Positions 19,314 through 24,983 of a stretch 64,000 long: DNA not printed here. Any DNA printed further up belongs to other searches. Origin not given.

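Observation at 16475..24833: Four-gene translationally coupled surface operon: two small secreted proteins, a 624-aa pilin-like protein with class III signal peptide, and a 1789-aa Cys-rich giant protein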

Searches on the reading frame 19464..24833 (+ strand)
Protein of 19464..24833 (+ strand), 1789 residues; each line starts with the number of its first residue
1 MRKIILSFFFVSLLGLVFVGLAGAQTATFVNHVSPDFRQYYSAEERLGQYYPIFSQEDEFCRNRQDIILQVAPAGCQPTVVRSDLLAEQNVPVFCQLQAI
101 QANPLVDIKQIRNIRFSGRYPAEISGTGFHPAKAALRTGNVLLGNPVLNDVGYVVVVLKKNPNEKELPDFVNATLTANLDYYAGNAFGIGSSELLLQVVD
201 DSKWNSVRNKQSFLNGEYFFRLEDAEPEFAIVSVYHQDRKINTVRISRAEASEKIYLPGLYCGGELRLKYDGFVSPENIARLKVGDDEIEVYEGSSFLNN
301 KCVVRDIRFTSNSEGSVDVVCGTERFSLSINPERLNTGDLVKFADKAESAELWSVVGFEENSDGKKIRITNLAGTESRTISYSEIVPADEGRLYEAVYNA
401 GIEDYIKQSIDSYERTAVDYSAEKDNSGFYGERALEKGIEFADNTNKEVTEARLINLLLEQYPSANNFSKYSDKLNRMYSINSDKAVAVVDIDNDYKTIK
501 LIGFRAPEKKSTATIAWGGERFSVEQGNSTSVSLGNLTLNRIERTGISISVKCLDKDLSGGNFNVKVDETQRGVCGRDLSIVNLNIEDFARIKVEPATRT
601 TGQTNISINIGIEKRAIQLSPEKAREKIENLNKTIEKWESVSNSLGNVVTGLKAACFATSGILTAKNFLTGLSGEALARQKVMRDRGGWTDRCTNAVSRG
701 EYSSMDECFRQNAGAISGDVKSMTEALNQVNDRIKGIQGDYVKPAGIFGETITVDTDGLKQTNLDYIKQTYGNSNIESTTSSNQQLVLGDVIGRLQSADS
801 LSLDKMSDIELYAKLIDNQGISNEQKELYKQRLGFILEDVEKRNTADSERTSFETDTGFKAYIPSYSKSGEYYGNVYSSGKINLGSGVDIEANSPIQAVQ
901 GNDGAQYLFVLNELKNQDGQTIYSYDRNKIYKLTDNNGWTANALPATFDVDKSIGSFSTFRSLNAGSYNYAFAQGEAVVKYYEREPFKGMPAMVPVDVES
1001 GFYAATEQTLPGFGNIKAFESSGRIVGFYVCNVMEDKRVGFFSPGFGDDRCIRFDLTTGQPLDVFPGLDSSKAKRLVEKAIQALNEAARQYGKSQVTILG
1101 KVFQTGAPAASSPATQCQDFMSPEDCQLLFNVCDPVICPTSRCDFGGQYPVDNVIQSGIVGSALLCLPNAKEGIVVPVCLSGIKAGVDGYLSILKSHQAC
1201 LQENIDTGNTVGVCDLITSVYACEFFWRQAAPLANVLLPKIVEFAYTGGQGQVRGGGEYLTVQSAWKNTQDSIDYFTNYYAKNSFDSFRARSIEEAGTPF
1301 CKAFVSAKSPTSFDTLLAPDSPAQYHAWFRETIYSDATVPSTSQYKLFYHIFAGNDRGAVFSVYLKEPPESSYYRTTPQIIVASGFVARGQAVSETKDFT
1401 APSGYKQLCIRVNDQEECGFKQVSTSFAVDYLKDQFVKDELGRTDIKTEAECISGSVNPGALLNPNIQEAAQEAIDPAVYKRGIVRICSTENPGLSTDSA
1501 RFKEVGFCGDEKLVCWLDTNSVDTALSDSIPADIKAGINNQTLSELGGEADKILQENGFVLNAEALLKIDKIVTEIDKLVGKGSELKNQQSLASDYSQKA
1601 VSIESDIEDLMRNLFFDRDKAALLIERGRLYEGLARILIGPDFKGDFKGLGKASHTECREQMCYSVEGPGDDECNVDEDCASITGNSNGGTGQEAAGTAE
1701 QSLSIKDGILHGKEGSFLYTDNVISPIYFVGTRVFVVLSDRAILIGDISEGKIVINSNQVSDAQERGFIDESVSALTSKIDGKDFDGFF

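Call 4: search_protein_families(library=pfam, proteins=[window:19464-24833:+], max_evalue=1)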
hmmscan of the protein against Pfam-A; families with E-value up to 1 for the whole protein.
window:19464-24833:+ (1789 aa): 1 family
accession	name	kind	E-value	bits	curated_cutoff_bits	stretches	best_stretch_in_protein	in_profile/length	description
PF18067.7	Lipase_C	-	0.091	13.9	27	1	929-989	24-84/96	Lipase C-terminal domain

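Call 5: search_protein_families(library=ncbifam, proteins=[window:19464-24833:+], max_evalue=1)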
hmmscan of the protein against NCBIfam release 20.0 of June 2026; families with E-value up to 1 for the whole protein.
window:19464-24833:+ (1789 aa): 0 families

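Call 7: find_homologous_proteins(query=window:19464-24833:+)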
Query window:19464-24833:+ (1789 aa): 556 proteins with E <= 0.001 among 8000 candidates; the best 120 are listed.
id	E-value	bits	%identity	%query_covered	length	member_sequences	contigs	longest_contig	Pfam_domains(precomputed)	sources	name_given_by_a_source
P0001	0.0e+0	4061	100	100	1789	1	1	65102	-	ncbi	-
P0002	0.0e+0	2343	62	93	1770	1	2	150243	-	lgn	-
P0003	0.0e+0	1745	50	90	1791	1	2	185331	-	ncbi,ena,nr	ncbi:MAG: hypothetical protein IIA87_00680 [Nanoarchaeota archaeon]|nr:hypothetical protein [Nanoarc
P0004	0.0e+0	1654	46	99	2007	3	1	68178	PF02412.24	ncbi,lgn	-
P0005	0.0e+0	1643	48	90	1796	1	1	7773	-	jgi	-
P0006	0.0e+0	1641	46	98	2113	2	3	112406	-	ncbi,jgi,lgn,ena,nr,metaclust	ncbi:hypothetical protein CO038_02425 [Candidatus Pacearchaeota archaeon CG_4_9_14_0_2_um_filter_39_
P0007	0.0e+0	1632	47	91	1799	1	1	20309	-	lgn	-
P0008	0.0e+0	1628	49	90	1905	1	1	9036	-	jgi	-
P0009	0.0e+0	1616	48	90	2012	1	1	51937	-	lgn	-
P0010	0.0e+0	1603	48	90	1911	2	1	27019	-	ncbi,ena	-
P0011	0.0e+0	1591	47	92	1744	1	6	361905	-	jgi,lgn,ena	-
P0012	0.0e+0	1570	46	92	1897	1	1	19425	-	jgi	jgi:hypothetical protein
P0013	0.0e+0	1554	46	91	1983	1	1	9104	-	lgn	-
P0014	0.0e+0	1551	46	92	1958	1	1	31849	-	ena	-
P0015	0.0e+0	1550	47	90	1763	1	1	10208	-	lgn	-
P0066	0.0e+0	1407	44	91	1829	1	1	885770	-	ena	-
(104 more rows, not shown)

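Call 10: find_encoding_contigs(protein=P0003, flank=10000, max_places=2)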
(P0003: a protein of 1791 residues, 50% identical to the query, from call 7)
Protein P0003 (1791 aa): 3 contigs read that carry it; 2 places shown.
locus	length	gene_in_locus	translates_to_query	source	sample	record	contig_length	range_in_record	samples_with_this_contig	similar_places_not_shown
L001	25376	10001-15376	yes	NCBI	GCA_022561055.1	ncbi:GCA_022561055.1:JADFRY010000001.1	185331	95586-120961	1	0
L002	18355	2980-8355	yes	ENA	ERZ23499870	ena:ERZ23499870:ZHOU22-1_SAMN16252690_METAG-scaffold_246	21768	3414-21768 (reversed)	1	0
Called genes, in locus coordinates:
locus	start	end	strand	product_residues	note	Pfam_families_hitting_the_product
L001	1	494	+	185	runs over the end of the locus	PF22090:Gins51_C (weak)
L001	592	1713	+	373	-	PF10092:DUF2330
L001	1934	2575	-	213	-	PF01015:Ribosomal_S3Ae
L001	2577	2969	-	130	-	PF00935:Ribosomal_L44 (weak)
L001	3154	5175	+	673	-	-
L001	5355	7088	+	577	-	-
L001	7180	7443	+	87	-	-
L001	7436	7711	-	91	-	PF09889:DUF2116 (weak)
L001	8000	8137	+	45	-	-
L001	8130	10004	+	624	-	-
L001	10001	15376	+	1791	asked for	-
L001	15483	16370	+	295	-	PF03690:MYG1_exonuc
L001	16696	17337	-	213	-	-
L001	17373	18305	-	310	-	PF08271:Zn_Ribbon_TF, PF00382:TFIIB, PF04545:Sigma70_r4 (faint), PF00382:TFIIB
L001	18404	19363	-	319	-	-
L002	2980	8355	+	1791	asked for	-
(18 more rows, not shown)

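Call 11: find_encoding_contigs(protein=P0066, flank=10000, max_places=2)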
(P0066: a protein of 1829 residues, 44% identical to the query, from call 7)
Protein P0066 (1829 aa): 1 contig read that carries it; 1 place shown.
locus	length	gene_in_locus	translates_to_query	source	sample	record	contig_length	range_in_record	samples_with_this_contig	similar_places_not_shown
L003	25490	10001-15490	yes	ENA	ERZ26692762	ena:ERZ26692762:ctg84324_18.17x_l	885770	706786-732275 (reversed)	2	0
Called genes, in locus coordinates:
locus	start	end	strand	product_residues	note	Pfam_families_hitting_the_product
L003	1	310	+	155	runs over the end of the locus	PF00254:FKBP_C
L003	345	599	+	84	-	PF00076:RRM_1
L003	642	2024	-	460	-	PF02881:SRP54_N, PF00448:SRP54, PF01656:CbiA (weak), PF02978:SRP_SPB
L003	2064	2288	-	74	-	-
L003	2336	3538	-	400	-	PF02881:SRP54_N, PF00448:SRP54, PF13207:AAA_17 (weak)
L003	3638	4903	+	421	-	PF01676:Metalloenzyme, PF10143:PhosphMutase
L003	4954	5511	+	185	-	PF22090:Gins51_C (weak)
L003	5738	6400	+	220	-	-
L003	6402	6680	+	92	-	PF14947:HTH_45, PF14277:DUF4364 (weak)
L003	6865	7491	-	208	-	PF01015:Ribosomal_S3Ae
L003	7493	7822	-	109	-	-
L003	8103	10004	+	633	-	-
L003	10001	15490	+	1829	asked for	-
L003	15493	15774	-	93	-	PF03083:MtN3_slv (weak), PF04193:PQ-loop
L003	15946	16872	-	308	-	PF08271:Zn_Ribbon_TF, PF00382:TFIIB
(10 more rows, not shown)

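Call 18: search_solved_structures(query=A1, max_evalue=1)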
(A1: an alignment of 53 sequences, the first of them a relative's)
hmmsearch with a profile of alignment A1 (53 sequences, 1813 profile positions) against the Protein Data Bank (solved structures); distinct sequences matched with E-value up to 1: 0.

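Call 24: find_encoding_contigs(protein=P0002, flank=10000, max_places=1)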
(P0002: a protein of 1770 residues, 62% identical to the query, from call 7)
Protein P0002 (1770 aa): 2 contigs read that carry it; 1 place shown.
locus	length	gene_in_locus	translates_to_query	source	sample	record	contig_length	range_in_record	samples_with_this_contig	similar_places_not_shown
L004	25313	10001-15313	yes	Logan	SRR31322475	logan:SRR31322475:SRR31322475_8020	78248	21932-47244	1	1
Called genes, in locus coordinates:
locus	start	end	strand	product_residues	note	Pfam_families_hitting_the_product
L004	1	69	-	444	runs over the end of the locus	PF02881:SRP54_N (weak), PF00448:SRP54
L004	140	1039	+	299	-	-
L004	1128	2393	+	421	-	PF01676:Metalloenzyme, PF10143:PhosphMutase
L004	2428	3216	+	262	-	-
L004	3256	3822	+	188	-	PF22090:Gins51_C (weak)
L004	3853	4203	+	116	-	PF09997:DUF2238 (faint)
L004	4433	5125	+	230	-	-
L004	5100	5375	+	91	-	PF14947:HTH_45, PF14277:DUF4364 (weak)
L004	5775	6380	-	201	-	PF01015:Ribosomal_S3Ae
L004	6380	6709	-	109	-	-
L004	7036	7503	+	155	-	-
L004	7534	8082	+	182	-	-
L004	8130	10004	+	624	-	-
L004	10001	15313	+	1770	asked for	-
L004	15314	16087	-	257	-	-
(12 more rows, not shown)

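Call 25: find_encoding_contigs(protein=P0006, flank=10000, max_places=1)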
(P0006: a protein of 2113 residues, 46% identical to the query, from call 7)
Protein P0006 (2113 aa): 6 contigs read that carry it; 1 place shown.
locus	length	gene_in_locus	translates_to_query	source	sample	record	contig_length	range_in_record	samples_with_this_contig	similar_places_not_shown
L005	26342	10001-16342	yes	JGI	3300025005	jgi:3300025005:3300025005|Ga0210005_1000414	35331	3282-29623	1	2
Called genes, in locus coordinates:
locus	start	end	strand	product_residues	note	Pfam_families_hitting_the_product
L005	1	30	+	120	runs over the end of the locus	-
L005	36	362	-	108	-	-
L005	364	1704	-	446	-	PF02881:SRP54_N (weak), PF00448:SRP54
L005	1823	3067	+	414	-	PF01676:Metalloenzyme, PF10143:PhosphMutase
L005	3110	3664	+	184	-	PF22090:Gins51_C (weak)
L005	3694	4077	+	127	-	PF09997:DUF2238 (weak)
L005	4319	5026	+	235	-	-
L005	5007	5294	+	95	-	PF14947:HTH_45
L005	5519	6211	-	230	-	PF01015:Ribosomal_S3Ae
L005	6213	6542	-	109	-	-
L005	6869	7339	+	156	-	-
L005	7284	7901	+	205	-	-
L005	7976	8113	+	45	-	-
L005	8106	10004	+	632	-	-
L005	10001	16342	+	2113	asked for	-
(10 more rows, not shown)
